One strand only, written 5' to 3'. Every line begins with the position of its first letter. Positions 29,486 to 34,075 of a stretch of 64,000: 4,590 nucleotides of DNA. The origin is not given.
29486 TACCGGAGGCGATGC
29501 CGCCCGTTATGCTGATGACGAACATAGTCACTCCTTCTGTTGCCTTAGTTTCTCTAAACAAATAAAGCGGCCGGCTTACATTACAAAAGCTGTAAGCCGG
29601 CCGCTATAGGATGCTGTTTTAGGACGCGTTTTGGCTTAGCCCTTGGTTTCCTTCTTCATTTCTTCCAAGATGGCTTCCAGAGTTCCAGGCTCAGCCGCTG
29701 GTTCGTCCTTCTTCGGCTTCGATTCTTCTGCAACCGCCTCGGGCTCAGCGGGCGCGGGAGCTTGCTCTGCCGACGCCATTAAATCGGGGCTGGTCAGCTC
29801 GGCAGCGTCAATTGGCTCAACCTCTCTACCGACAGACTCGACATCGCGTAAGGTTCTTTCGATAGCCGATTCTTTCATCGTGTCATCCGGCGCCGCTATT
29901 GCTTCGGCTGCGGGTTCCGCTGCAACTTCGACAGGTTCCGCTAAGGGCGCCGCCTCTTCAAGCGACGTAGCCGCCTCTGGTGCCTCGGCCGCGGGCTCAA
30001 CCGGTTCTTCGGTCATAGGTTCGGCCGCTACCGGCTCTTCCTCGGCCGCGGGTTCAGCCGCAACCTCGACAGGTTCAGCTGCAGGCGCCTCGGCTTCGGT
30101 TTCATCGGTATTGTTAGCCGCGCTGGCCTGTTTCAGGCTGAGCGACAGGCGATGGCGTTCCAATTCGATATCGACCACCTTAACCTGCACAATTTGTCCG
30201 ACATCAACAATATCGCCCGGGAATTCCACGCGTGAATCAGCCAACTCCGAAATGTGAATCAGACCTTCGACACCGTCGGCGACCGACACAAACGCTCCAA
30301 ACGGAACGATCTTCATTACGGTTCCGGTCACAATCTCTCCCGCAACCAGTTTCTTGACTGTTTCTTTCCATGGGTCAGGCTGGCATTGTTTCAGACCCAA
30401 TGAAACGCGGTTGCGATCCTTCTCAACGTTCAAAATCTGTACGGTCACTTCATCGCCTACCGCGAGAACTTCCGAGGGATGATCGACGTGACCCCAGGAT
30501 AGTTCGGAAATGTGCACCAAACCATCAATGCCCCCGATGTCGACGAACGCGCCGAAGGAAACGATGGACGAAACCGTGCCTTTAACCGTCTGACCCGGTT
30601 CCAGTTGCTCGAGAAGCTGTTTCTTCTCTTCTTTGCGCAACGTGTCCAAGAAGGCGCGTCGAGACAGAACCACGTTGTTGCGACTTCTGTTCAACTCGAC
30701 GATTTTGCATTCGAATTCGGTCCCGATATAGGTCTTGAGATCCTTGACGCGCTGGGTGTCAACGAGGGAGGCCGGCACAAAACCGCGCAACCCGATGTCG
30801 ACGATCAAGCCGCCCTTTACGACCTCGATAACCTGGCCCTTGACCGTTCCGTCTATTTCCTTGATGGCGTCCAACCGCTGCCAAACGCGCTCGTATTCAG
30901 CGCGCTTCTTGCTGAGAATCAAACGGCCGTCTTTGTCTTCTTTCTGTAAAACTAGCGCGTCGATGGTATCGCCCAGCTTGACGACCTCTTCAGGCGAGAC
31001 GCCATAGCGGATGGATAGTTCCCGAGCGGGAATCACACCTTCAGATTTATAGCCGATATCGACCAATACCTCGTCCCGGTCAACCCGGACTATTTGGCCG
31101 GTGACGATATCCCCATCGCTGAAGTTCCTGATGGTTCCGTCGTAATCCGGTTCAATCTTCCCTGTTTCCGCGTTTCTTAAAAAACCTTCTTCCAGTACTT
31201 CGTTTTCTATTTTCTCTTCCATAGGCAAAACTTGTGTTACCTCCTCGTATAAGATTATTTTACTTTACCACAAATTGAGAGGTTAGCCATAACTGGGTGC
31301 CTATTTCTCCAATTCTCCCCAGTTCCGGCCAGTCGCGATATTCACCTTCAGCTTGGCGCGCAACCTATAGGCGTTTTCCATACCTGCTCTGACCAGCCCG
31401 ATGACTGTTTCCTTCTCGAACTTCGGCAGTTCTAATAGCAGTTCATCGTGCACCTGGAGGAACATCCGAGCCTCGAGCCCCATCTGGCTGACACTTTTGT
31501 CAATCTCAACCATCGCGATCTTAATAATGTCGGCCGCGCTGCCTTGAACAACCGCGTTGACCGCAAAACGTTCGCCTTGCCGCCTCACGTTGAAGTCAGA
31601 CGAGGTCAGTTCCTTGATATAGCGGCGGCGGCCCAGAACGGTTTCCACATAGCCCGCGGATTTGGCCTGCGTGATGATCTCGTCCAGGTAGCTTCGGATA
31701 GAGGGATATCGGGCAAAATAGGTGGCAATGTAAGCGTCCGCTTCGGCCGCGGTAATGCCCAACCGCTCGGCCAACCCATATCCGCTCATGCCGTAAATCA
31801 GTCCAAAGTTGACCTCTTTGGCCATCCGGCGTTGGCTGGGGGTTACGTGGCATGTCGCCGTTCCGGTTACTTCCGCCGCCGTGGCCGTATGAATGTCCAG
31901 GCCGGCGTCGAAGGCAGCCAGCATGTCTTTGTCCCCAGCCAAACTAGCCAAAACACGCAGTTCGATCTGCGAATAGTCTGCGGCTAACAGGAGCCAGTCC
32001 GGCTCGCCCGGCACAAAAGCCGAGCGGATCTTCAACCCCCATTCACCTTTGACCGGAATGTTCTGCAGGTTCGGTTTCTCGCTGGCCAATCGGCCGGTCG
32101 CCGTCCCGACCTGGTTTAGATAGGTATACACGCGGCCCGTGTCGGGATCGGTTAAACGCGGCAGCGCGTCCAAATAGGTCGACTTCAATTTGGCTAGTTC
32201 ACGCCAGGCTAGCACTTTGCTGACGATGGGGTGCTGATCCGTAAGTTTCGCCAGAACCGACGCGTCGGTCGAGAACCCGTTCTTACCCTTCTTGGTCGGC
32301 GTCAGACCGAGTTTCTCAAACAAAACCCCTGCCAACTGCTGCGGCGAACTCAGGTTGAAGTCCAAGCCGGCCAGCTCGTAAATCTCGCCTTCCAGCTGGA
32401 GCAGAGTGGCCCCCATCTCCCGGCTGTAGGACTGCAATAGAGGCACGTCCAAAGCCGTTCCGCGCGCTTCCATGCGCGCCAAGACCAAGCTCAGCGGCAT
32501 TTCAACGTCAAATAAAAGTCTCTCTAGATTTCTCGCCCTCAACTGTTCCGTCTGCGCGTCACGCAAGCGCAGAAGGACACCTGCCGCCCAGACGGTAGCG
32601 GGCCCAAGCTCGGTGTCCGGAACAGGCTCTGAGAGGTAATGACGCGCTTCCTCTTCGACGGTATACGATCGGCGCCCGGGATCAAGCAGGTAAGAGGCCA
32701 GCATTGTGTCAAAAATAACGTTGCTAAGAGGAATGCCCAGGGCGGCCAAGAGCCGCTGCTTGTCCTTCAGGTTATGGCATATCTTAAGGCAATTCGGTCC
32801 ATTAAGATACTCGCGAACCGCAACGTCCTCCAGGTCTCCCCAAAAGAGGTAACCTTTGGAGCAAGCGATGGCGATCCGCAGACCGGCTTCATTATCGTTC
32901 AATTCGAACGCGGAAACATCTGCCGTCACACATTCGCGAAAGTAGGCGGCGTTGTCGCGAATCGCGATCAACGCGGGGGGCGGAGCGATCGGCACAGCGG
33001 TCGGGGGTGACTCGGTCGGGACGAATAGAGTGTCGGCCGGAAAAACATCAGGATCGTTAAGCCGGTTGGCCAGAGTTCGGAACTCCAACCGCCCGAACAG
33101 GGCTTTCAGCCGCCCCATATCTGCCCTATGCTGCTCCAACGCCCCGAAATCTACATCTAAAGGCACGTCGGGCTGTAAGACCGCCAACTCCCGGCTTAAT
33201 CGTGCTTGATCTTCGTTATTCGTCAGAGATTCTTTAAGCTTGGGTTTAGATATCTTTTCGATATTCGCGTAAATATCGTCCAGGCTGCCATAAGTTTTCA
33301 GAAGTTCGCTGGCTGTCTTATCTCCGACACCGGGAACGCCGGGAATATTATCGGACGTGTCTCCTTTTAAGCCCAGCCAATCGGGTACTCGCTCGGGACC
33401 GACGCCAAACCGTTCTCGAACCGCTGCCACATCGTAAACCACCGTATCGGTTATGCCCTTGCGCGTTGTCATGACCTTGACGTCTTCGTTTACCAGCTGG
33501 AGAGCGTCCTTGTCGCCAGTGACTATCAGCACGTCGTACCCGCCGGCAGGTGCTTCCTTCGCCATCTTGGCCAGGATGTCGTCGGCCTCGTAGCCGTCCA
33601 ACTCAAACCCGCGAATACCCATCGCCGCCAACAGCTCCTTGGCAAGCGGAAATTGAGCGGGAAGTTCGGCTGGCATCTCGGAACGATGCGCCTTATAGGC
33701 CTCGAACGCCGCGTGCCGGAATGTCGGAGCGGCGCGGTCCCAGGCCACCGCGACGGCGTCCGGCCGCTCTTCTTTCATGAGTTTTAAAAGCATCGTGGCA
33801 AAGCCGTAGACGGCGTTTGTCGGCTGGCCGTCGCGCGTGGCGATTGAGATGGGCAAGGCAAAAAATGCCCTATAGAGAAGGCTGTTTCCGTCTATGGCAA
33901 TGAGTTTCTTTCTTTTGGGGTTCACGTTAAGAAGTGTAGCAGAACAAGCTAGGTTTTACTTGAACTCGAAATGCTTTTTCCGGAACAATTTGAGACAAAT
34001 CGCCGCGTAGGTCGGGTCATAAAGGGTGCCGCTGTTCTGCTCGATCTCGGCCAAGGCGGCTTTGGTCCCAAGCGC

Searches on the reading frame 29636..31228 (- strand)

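Call 34: search_protein_families(library=ncbifam, proteins=[window:29636-31228:-], max_evalue=1e-10)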
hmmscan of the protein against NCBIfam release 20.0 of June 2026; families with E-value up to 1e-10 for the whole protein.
window:29636-31228:- (530 aa): 30 families (the best 25 are shown)
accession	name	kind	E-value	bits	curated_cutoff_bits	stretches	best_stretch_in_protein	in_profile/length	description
NF005911.0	PRK07899.1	equivalog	2.3e-165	551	691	1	29-378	26-375/486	30S ribosomal protein S1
NF005208.0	PRK06676.1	equivalog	4.3e-128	427.6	368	1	32-380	12-362/391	30S ribosomal protein S1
NF004952.0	PRK06299.1-2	equivalog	2.1e-120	402.7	524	1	33-369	42-377/580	30S ribosomal protein S1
NF000907.0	PRK00087.1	equivalog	3.9e-118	395.5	624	1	27-381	291-648/671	bifunctional 4-hydroxy-3-methylbut-2-enyl diphosphate reductase/30S ribosomal protein S1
NF004953.0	PRK06299.1-3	equivalog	7.7e-106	354.6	720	1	17-370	24-373/580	30S ribosomal protein S1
TIGR00717.1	rpsA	equivalog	2.6e-104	349.6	577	1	37-370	17-347/516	30S ribosomal protein S1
NF004954.0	PRK06299.1-4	equivalog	4.9e-102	341.9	727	1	35-375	17-355/560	30S ribosomal protein S1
NF004955.0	PRK06299.1-5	equivalog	7.8e-92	308.3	878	1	34-386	23-373/566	30S ribosomal protein S1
NF004951.0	PRK06299.1-1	equivalog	9.8e-89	298.2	918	1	36-372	18-353/556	30S ribosomal protein S1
NF010379.0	PRK13806.1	equivalog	4.3e-84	282.9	648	1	29-377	24-374/491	30S ribosomal protein S1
NF005639.0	PRK07400.1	equivalog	1.8e-73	247.2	460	2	34-287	27-272/318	30S ribosomal protein S1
NF004956.0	PRK06299.1-6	equivalog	5.5e-66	223.3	711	1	37-368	29-358/554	30S ribosomal protein S1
NF005973.0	PRK08059.1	equivalog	9.8e-50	167.8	148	2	207-290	3-87/123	S1 domain-containing post-transcriptional regulator GSP13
NF040579.1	S1_dom_CvfD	subfamily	3.3e-47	159.4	117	2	296-379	3-86/113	CvfD/Ygs/GSP13 family RNA-binding post-transcriptional regulator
NF006363.0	PRK08582.1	equivalog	5.1e-37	127.1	171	2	209-289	3-83/140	S1 domain-containing RNA-binding protein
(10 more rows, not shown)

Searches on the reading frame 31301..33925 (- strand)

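Call 34: search_protein_families(library=ncbifam, proteins=[window:31301-33925:-], max_evalue=1e-10)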
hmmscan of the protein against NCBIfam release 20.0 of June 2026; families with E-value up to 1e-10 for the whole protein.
window:31301-33925:- (874 aa): 14 families
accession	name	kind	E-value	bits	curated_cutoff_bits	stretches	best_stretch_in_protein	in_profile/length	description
NF004397.1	PRK05755.1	equivalog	7.4e-295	981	720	1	6-872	1-888/889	DNA polymerase I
TIGR00593.1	pola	equivalog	7.7e-285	947.7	600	1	8-872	1-889/890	DNA polymerase I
NF011539.0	PRK14975.1-3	equivalog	7.1e-81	272.3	640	1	369-871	112-627/628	bifunctional 3'-5' exonuclease/DNA polymerase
NF011547.0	PRK14976.1-4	equivalog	2.9e-76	256.5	305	1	6-290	2-289/291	5'-3' exonuclease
NF011540.0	PRK14975.1-4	equivalog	9.6e-63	212.6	601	1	463-857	181-558/576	bifunctional 3'-5' exonuclease/DNA polymerase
NF011545.0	PRK14976.1-2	equivalog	1.1e-55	189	434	1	4-261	5-264/287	5'-3' exonuclease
NF011546.0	PRK14976.1-3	equivalog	1.7e-55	188.4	347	1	6-262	3-263/297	5'-3' exonuclease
NF011541.0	PRK14975.2-1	equivalog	2.1e-54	184.9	871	1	570-873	321-637/645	bifunctional 3'-5' exonuclease/DNA polymerase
NF007017.0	PRK09482.1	equivalog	7e-44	150.3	261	1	7-261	4-250/257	flap endonuclease Xni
NF038380.1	phage_DpoZ_1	exception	4.2e-41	141.1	500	1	449-871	158-604/607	aminoadenine-incorporating DNA polymerase DpoZ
NF011542.0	PRK14975.2-2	equivalog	4.4e-33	114.4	1061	1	597-835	502-749/802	bifunctional 3'-5' exonuclease/DNA polymerase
NF011543.0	PRK14975.2-3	equivalog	4.2e-31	107.8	1139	1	580-805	524-753/853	bifunctional 3'-5' exonuclease/DNA polymerase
NF011538.0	PRK14975.1-1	equivalog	1.4e-22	79.9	389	1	563-855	252-534/557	bifunctional 3'-5' exonuclease/DNA polymerase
NF038381.1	phage_DpoZ_2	exception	3e-20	72.1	350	1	469-846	309-730/754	aminoadenine-incorporating DNA polymerase DpoZ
